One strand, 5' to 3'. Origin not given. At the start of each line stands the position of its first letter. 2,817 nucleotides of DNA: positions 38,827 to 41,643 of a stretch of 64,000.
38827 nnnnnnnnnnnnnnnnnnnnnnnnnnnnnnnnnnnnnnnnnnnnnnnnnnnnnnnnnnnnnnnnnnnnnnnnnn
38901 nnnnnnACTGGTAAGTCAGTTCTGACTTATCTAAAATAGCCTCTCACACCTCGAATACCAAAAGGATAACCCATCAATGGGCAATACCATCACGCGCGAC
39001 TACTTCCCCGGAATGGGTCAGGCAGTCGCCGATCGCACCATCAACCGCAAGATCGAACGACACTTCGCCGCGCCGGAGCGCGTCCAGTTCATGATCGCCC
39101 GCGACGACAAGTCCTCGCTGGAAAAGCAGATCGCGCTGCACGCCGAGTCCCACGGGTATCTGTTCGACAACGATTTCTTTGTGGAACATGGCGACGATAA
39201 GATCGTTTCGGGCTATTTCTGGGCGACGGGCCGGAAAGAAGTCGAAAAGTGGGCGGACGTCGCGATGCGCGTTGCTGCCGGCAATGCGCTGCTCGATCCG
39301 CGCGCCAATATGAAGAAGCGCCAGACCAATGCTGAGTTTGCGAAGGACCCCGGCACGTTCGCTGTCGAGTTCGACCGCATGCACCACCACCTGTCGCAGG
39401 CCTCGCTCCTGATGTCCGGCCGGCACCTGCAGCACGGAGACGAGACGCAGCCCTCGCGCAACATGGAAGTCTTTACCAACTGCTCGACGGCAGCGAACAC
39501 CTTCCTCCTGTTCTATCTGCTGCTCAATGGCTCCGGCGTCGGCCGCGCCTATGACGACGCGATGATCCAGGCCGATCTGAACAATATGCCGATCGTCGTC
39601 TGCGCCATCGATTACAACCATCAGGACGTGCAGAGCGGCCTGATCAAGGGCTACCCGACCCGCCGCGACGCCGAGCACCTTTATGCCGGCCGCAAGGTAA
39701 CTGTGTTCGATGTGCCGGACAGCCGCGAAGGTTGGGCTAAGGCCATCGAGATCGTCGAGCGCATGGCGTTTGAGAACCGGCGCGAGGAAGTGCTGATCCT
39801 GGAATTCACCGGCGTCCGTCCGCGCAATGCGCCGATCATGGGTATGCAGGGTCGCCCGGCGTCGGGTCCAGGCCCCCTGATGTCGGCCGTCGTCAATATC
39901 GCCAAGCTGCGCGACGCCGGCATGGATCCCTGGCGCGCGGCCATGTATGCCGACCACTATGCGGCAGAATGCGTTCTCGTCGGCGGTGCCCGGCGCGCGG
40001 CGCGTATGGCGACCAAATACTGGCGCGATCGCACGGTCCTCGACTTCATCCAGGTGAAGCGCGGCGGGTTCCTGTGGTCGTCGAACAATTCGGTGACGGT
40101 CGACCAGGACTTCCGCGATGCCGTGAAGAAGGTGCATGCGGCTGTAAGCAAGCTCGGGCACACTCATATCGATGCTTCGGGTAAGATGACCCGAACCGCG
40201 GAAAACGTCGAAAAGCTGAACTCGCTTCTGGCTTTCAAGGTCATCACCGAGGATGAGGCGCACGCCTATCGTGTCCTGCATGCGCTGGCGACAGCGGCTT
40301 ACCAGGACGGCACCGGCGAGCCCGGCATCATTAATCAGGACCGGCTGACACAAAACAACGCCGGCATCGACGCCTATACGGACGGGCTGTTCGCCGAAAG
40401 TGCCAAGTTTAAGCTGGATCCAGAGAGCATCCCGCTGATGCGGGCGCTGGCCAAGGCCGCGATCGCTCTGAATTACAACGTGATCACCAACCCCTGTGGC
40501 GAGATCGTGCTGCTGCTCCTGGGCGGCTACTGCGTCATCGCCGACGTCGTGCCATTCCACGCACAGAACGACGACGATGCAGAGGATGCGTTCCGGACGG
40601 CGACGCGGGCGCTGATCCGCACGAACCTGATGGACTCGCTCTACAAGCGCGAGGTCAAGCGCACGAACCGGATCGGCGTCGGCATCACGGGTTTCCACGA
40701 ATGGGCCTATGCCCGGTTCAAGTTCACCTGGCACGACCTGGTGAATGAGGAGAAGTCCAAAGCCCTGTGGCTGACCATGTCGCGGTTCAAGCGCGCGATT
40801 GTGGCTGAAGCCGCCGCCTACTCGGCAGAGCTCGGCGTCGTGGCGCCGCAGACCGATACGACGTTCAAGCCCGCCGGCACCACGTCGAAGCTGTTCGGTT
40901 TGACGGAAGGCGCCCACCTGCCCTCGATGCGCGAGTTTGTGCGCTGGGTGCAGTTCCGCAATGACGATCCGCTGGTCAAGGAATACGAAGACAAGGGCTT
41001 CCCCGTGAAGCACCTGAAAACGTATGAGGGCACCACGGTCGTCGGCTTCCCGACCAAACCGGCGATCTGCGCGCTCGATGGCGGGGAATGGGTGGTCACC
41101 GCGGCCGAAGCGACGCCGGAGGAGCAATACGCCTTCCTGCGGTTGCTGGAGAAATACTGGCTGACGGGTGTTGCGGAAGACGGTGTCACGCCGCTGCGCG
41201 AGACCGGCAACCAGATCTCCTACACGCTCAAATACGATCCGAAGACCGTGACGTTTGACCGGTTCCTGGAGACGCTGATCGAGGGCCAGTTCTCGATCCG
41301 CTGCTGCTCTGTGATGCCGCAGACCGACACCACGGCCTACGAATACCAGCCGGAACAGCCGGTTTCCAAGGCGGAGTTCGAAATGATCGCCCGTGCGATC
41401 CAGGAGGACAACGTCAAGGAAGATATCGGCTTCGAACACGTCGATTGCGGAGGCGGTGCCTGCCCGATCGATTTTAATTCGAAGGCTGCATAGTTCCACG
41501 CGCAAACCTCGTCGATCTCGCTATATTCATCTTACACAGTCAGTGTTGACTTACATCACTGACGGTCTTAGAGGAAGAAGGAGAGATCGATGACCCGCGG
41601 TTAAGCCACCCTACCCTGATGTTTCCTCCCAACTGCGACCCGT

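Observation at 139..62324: Genome-wide promoter family with a built-in perfect palindromic operator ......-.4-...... (about 14 strong and 6-8 degenerate copies)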

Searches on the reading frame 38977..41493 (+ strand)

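Call 12: search_protein_families(library=phrogs, proteins=[window:38977-41493:+], max_evalue=0.00001)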
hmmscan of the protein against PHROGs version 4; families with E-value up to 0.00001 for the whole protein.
window:38977-41493:+ (838 aa): 2 families
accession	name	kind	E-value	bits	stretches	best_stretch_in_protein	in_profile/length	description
phrog_367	-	DNA, RNA and nucleotide metabolism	2.7e-86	291.3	1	88-832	51-697/701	ribonucleotide reductase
phrog_84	-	DNA, RNA and nucleotide metabolism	4.1e-06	26.1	0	504-579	485-574/975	ribonucleoside-diphosphate reductase large subunit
